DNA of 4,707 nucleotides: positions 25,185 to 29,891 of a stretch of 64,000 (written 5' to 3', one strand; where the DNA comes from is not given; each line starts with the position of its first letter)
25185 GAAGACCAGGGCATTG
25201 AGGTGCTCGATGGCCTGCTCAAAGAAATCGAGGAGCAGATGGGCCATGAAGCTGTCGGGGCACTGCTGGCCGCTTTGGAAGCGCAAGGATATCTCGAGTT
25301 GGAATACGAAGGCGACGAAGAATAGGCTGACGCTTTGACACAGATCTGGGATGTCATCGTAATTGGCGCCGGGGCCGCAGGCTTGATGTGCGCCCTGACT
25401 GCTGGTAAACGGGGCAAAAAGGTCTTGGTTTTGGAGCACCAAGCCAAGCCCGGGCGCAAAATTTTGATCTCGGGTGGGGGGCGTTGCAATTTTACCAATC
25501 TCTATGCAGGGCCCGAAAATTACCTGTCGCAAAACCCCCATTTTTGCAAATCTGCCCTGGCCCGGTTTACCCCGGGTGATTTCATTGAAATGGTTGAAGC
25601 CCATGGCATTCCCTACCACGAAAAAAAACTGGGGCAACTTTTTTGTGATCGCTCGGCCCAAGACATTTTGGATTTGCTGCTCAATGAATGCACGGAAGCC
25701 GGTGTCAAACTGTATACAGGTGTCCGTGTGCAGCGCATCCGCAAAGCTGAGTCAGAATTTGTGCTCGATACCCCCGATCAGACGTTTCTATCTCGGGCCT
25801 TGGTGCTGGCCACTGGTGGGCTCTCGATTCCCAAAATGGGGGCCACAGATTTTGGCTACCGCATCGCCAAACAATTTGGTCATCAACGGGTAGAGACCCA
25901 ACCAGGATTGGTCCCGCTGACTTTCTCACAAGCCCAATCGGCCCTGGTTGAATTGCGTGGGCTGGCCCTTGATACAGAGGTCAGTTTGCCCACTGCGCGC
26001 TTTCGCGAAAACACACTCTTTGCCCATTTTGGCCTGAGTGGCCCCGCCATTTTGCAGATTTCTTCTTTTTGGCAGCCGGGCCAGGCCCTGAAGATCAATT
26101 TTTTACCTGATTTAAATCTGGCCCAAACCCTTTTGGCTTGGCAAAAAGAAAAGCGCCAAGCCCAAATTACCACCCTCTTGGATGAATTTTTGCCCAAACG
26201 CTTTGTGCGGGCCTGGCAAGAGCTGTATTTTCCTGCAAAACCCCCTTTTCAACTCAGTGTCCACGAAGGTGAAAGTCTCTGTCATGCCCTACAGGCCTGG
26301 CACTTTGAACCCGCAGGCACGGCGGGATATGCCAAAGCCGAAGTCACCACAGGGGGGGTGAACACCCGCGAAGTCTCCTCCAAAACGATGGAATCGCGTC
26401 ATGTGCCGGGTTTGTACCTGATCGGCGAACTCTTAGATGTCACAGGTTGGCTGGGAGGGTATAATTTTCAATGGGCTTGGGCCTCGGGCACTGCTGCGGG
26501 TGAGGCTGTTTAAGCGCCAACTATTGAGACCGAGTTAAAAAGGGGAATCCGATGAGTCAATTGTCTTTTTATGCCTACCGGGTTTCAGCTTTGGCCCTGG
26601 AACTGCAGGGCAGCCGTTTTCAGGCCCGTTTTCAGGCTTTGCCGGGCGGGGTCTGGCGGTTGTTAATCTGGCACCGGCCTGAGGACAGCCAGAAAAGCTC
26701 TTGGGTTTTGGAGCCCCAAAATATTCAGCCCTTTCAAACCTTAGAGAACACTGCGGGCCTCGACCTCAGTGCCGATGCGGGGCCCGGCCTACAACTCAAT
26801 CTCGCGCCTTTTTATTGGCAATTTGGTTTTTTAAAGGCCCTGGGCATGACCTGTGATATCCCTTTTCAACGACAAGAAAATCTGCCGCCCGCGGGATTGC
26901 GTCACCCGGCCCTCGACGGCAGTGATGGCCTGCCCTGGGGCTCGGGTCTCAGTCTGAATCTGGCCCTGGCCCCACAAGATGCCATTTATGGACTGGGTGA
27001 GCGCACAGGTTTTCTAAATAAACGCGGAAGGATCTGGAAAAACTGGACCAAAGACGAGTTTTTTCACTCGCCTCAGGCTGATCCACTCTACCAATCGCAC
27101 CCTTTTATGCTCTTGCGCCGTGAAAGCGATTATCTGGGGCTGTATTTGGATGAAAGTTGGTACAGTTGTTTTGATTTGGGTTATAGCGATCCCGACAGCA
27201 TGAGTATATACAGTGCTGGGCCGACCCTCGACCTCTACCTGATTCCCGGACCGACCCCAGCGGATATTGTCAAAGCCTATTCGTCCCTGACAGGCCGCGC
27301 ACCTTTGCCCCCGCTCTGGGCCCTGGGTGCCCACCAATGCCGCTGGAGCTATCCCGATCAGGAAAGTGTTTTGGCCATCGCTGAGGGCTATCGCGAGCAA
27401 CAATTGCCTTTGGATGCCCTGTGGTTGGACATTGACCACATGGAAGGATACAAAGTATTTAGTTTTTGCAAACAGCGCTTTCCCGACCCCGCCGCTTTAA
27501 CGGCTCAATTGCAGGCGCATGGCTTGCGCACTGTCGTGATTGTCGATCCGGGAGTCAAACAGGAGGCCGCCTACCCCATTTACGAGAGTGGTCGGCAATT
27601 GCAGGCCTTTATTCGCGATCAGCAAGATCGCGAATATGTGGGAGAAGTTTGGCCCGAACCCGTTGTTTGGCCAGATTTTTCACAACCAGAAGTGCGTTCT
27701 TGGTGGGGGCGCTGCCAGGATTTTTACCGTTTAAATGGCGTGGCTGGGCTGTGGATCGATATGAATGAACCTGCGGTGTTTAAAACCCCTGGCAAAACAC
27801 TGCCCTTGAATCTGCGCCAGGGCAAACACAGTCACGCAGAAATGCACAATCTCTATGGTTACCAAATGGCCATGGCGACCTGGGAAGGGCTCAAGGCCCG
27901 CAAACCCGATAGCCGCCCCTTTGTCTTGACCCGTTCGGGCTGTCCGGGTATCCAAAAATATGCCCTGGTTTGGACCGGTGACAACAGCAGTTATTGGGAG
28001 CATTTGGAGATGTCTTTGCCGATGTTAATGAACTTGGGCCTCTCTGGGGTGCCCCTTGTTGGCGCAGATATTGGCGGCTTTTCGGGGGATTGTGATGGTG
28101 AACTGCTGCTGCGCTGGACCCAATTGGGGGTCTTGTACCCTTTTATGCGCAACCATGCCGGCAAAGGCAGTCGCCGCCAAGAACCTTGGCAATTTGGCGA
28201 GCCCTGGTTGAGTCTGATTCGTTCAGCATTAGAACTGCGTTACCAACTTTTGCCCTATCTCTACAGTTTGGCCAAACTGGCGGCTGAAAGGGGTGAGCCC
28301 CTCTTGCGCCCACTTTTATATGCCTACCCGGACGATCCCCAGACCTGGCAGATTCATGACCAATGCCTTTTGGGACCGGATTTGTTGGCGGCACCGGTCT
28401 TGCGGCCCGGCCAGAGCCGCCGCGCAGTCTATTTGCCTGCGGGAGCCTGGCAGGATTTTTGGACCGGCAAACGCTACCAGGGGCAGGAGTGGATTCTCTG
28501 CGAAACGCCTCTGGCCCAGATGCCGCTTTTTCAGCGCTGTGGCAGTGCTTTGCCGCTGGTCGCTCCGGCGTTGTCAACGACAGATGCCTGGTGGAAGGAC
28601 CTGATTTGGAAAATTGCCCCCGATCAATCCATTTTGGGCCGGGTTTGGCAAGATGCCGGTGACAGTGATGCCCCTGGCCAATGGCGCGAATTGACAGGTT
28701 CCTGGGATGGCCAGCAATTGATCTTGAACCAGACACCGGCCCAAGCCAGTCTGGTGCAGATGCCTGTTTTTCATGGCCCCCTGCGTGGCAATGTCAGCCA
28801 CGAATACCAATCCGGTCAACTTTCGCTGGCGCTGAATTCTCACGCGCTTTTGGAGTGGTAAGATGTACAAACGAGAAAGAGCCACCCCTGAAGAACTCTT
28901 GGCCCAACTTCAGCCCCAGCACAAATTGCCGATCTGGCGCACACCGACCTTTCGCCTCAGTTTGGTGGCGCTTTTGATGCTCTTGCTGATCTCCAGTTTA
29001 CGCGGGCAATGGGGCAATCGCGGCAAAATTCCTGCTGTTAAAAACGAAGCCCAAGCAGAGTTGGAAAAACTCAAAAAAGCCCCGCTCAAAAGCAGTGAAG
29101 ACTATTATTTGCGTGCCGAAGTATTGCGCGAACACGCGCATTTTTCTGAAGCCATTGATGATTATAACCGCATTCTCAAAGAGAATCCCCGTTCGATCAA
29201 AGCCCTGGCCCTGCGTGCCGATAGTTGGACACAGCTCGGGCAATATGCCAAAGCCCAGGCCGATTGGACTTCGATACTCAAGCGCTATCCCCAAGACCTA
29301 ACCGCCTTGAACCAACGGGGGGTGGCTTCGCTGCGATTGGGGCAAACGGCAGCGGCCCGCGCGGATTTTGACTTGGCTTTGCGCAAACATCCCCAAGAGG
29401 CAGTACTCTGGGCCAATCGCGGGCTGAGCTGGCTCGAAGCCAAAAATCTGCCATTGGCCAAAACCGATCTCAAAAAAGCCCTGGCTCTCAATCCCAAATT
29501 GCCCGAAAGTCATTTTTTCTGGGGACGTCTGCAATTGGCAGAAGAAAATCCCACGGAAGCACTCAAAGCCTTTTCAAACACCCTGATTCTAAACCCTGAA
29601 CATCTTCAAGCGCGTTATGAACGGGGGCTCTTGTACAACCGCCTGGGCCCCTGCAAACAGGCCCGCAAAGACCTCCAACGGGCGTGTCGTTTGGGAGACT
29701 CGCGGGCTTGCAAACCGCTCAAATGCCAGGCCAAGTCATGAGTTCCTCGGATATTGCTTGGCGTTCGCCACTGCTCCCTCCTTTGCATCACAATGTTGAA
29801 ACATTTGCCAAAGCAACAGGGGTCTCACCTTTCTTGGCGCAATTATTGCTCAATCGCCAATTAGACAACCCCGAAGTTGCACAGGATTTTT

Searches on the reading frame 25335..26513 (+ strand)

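Call 18: search_protein_families(library=pfam, proteins=[window:25335-26513:+], max_evalue=0.001)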
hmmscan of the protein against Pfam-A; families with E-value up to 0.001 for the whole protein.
window:25335-26513:+ (392 aa): 14 families
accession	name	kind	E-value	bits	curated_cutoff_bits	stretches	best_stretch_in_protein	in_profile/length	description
PF03486.20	HI0933_like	-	6e-95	317.8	50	1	6-390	2-243/244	HI0933-like protein Rossmann domain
PF22780.1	HI0933_like_1st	-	1.6e-37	129.4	27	1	189-337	1-165/165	HI0933-like protein barrel and H2TH domain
PF00890.30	FAD_binding_2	-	8.7e-14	52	20.4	1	6-76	1-72/414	FAD binding domain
PF01266.30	DAO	-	1e-13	52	27.9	2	6-106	1-94/353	FAD dependent oxidoreductase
PF13738.12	Pyr_redox_3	-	1.6e-10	41.2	30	1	8-36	1-30/305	Pyridine nucleotide-disulphide oxidoreductase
PF07992.20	Pyr_redox_2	-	1.2e-09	38.5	26.1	1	6-164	2-111/291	Pyridine nucleotide-disulphide oxidoreductase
PF12831.13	FAD_oxidored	-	1.9e-09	37.8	27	1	6-139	1-118/416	FAD dependent oxidoreductase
PF13450.12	NAD_binding_8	-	7.3e-07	29.8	21.9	1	9-40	1-32/68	NAD(P)-binding Rossmann-like domain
PF01134.28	GIDA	-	1.6e-06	27.9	22.1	1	6-37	1-32/391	Glucose inhibited division protein A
PF01946.23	Thi4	-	5.9e-06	26.1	26.2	1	6-43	19-57/235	Thi4 family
PF00070.33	Pyr_redox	-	6.5e-06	27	22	0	7-41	2-36/82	Pyridine nucleotide-disulphide oxidoreductase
PF05834.18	Lycopene_cycl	-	0.00013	21.6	23.4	0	6-38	1-35/380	Lycopene cyclase protein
PF01494.25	FAD_binding_3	-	0.00044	20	22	1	6-39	3-36/349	FAD binding domain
PF13454.12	NAD_binding_9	-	0.00096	19.6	21.8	0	9-161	2-153/155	FAD-NAD(P)-binding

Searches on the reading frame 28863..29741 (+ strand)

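Call 18: search_protein_families(library=pfam, proteins=[window:28863-29741:+], max_evalue=0.001)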
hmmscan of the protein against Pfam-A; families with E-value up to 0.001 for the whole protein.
window:28863-29741:+ (292 aa): 14 families
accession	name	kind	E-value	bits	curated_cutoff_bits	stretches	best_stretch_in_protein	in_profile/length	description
PF07719.23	TPR_2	-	1.5e-24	84.4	27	0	182-212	3-33/34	Tetratricopeptide repeat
PF00515.34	TPR_1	-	3.5e-21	74.5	27.8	1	180-212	1-33/34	Tetratricopeptide repeat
PF13371.12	TPR_9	-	2.3e-20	72.8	35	2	225-277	6-58/73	Tetratricopeptide repeat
PF13432.12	TPR_16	-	3.4e-18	66.2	32.7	2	124-179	9-64/65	Tetratricopeptide repeat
PF13428.12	TPR_14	-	3.6e-14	52.3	23.5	0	81-120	4-43/44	Tetratricopeptide repeat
PF13431.12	TPR_17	-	6.6e-12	45.2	24.4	0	138-167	5-34/34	Tetratricopeptide repeat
PF13174.12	TPR_6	-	1.4e-10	41.6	26.3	0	118-144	6-32/33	Tetratricopeptide repeat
PF12895.13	ANAPC3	-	1.6e-09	38.3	27.2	1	67-131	12-75/82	Anaphase-promoting complex, cyclosome, subunit 3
PF23914.1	TPR_CcmH_CycH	-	6.1e-09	36.3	42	0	92-145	101-154/158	Cytochrome c-type biogenesis protein H TPR domain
PF14559.12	TPR_19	-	2.9e-07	31.2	25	0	93-144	6-57/68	Tetratricopeptide repeat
PF13414.12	TPR_11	-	1e-06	28.7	26.8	0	197-218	11-32/42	TPR repeat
PF13181.12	TPR_8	-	1.1e-05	25.6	25.7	0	147-173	2-28/34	Tetratricopeptide repeat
PF13424.12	TPR_12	-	4.3e-05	24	30.1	0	221-277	17-74/77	Tetratricopeptide repeat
PF25064.1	ARM_TT21_5th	-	0.00035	21.3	27.8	0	116-178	5-67/117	TT21 fifth ARM repeats domain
